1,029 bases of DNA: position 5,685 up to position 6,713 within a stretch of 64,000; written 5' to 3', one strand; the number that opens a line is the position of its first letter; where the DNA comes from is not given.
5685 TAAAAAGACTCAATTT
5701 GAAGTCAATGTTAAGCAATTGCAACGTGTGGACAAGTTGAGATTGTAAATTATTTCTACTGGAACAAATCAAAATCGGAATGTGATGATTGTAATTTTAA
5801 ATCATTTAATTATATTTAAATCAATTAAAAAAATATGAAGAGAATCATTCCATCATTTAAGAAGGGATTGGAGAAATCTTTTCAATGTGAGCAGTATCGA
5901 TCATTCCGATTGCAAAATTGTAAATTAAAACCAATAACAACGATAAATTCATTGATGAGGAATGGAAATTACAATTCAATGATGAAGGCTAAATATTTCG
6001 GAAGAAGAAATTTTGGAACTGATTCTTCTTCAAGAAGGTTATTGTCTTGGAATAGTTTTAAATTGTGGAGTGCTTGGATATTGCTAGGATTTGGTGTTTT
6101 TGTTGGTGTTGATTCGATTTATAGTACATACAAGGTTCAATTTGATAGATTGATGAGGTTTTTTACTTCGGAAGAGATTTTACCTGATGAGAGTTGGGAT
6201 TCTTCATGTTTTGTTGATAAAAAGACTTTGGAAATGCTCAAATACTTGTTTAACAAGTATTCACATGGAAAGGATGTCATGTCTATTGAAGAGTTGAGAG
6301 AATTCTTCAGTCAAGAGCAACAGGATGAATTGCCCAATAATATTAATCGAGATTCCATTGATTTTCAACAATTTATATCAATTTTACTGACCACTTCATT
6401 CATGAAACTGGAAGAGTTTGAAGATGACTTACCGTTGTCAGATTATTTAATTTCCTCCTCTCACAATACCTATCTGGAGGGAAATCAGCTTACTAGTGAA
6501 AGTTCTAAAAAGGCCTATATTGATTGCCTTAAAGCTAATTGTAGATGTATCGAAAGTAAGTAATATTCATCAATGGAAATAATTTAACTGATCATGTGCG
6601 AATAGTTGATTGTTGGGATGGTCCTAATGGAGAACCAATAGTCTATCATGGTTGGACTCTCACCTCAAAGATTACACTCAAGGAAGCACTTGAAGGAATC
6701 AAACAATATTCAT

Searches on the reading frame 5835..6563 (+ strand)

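Call 3: search_protein_families(library=pfam, proteins=[window:5835-6563:+])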
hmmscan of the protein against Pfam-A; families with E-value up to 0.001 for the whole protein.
window:5835-6563:+ (242 aa): 1 family
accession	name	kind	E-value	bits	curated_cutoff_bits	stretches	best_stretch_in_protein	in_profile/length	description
PF00388.25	PI-PLC-X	-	2.5e-15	56.8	23.1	1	199-240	3-44/144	Phosphatidylinositol-specific phospholipase C, X domain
